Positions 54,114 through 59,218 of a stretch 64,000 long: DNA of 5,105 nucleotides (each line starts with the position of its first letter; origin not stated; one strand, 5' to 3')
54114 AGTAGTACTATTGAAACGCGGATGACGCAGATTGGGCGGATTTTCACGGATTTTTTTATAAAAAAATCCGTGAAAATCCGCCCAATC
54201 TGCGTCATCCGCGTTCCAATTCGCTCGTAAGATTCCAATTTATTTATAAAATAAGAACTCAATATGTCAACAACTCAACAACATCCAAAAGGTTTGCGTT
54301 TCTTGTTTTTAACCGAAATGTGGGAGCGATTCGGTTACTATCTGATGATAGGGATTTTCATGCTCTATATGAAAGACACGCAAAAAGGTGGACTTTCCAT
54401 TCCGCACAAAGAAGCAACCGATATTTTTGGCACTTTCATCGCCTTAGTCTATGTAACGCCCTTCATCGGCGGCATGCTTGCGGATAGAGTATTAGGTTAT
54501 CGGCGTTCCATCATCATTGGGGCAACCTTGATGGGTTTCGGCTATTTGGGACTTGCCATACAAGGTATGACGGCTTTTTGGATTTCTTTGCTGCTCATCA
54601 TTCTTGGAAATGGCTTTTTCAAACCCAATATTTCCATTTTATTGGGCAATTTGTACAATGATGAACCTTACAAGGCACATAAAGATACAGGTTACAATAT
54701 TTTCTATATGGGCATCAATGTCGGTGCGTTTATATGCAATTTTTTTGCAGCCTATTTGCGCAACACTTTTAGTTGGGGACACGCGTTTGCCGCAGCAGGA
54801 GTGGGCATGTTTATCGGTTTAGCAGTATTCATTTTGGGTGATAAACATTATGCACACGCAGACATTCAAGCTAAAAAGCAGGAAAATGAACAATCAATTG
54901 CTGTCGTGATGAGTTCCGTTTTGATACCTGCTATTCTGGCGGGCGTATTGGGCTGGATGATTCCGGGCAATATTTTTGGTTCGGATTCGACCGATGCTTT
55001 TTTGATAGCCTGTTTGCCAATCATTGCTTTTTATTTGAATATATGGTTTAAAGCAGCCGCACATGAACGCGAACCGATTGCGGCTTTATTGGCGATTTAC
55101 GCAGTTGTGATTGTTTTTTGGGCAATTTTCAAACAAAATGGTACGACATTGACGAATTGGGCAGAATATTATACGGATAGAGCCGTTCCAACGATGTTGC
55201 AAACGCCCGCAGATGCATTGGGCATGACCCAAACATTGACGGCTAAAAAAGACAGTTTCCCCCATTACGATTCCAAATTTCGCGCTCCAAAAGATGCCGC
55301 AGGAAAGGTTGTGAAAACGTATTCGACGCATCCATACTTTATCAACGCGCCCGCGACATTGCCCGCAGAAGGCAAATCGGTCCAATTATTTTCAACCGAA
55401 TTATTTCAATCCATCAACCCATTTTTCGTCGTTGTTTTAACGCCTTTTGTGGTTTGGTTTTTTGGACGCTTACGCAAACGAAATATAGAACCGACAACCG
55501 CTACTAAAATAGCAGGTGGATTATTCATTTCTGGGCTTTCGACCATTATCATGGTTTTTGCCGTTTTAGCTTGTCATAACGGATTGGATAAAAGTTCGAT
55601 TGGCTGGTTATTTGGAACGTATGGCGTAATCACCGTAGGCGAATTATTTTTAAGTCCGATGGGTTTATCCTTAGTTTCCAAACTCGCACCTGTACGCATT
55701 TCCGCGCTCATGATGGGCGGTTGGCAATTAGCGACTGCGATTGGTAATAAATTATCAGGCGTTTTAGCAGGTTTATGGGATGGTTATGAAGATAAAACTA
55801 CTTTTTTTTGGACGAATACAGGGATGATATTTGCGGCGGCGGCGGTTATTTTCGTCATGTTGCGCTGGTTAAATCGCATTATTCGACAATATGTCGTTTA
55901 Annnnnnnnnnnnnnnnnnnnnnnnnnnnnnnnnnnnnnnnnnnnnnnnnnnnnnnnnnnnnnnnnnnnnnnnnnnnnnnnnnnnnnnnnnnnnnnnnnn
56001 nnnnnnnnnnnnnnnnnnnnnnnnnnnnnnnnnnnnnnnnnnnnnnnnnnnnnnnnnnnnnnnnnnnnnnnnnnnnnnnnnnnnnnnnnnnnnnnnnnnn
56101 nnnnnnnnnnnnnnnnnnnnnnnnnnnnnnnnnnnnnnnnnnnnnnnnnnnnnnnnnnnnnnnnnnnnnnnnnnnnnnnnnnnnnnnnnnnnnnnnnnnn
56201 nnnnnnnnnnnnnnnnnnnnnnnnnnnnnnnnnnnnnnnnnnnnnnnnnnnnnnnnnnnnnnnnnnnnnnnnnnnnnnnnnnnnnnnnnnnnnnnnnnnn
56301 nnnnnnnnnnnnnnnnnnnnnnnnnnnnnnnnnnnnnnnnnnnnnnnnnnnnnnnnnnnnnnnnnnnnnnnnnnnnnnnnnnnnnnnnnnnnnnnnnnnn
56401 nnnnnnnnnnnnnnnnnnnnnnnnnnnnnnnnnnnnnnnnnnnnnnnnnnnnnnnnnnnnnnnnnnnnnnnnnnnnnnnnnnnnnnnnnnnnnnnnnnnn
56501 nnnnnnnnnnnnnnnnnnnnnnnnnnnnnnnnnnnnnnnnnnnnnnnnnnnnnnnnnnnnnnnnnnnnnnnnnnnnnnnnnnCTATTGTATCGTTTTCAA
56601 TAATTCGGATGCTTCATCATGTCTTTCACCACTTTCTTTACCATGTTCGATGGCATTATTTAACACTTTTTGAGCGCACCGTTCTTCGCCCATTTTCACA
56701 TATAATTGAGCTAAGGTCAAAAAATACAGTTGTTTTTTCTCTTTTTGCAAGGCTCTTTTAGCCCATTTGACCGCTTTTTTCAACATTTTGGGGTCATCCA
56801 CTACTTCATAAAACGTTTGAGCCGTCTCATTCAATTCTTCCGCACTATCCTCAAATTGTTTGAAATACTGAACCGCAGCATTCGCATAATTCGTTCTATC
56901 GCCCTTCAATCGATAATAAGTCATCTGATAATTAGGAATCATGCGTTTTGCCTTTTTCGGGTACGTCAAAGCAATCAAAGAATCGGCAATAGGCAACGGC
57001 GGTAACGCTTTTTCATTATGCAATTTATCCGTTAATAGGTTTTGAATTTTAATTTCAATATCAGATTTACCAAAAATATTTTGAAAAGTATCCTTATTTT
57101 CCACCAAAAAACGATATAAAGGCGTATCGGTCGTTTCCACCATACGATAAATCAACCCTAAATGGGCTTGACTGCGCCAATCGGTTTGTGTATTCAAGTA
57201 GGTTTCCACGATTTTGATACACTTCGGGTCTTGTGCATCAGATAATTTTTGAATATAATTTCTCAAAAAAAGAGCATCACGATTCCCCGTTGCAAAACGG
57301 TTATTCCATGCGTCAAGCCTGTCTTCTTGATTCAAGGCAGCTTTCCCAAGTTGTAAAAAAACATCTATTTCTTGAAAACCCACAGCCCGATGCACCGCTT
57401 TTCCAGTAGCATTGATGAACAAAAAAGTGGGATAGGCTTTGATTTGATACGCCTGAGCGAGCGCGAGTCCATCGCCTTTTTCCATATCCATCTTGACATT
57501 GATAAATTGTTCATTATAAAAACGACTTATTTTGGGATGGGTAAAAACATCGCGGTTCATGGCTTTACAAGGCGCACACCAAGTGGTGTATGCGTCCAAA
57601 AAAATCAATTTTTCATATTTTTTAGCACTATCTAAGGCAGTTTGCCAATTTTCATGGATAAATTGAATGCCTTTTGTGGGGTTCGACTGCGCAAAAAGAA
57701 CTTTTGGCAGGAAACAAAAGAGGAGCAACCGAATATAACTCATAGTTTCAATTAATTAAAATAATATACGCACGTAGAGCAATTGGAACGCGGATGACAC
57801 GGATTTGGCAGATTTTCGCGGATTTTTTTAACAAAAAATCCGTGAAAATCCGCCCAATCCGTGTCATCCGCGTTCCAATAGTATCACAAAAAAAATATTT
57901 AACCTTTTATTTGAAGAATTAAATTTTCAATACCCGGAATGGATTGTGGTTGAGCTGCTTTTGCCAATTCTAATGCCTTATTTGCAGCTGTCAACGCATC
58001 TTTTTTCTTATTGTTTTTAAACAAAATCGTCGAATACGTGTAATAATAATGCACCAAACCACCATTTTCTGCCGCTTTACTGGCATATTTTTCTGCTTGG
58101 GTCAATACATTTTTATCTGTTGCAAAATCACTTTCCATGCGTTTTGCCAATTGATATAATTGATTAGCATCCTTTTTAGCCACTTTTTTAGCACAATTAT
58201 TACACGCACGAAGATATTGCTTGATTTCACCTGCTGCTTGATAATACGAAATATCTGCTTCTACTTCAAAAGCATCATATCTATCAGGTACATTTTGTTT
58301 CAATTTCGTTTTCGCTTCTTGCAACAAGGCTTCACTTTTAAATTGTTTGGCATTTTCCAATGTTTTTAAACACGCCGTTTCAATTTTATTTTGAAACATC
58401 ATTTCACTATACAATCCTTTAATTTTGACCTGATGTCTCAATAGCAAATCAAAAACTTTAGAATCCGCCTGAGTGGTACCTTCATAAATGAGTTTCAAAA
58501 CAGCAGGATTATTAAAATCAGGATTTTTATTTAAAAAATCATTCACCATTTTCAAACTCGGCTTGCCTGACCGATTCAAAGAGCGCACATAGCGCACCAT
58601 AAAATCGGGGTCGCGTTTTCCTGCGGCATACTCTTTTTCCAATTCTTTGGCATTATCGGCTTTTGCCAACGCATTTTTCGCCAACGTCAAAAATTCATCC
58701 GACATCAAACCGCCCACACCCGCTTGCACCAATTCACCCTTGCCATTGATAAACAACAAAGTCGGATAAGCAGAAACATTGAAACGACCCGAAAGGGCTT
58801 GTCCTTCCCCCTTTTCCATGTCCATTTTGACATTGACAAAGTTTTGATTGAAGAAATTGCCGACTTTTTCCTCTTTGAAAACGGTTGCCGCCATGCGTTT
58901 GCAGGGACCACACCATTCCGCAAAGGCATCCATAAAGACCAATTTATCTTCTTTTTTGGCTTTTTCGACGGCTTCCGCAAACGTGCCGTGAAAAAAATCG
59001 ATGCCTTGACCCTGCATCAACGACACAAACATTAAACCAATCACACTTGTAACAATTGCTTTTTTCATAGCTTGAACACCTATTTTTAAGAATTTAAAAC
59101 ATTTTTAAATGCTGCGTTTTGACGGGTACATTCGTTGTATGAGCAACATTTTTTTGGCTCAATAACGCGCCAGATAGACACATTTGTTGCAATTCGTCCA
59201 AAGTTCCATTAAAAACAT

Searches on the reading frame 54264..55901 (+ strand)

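Call 90: search_protein_families(library=pfam, proteins=[window:54264-55901:+], max_evalue=0.00001)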
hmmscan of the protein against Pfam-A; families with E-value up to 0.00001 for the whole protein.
window:54264-55901:+ (545 aa): 2 families
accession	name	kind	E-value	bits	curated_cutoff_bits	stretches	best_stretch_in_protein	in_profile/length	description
PF00854.27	PTR2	-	3.6e-56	191.2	27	2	81-322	2-249/392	POT family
PF07690.21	MFS_1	-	2.6e-21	76.4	33.4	1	23-292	6-291/347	Major Facilitator Superfamily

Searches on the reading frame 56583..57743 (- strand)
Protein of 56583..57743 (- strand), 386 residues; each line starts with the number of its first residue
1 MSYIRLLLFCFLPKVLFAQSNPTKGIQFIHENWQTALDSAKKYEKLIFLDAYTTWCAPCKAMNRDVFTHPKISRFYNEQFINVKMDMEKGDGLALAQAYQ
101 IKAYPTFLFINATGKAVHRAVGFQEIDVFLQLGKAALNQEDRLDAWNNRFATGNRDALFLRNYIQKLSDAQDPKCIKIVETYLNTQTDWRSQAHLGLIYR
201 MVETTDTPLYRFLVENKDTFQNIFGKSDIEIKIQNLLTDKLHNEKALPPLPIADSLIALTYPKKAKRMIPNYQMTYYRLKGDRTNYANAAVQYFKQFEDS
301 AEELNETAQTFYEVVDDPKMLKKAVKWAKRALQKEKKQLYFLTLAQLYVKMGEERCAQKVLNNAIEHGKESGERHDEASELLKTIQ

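Call 90: search_protein_families(library=pfam, proteins=[window:56583-57743:-], max_evalue=0.00001)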
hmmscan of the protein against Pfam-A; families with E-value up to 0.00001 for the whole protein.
window:56583-57743:- (386 aa): 4 families
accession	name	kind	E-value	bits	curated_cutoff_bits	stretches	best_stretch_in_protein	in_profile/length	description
PF13899.12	Thioredoxin_7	-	9.4e-13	48.6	27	1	31-112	4-83/83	Thioredoxin-like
PF03190.21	Thioredox_DsbH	-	8.2e-11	42.6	27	1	34-89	27-82/163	Protein of unknown function, DUF255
PF13098.12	Thioredoxin_2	-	1.9e-10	41.4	27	1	40-131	1-102/104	Thioredoxin-like domain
PF00085.26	Thioredoxin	-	2.7e-10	40.6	23.5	1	30-125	7-93/103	Thioredoxin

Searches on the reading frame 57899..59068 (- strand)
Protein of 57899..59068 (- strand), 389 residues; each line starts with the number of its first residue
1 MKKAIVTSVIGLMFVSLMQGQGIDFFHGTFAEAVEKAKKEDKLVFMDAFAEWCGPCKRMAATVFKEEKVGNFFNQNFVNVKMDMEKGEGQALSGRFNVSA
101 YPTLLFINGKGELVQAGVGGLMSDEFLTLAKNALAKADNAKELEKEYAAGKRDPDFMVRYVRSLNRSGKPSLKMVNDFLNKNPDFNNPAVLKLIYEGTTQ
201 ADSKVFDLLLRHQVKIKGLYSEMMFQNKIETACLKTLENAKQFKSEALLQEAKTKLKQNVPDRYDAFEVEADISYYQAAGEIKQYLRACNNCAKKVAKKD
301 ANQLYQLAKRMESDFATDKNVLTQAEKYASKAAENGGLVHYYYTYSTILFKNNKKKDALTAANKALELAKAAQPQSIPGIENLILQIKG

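Call 90: search_protein_families(library=pfam, proteins=[window:57899-59068:-], max_evalue=0.00001)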
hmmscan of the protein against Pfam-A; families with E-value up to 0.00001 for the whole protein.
window:57899-59068:- (389 aa): 4 families
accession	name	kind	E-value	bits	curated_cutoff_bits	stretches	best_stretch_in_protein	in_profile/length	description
PF00085.26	Thioredoxin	-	4e-13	49.7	23.5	1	29-124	9-95/103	Thioredoxin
PF13899.12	Thioredoxin_7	-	1.4e-12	48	27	1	29-108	5-82/83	Thioredoxin-like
PF03190.21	Thioredox_DsbH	-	1.2e-10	42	27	1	31-86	27-82/163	Protein of unknown function, DUF255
PF13098.12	Thioredoxin_2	-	1.8e-09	38.3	27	1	37-126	1-100/104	Thioredoxin-like domain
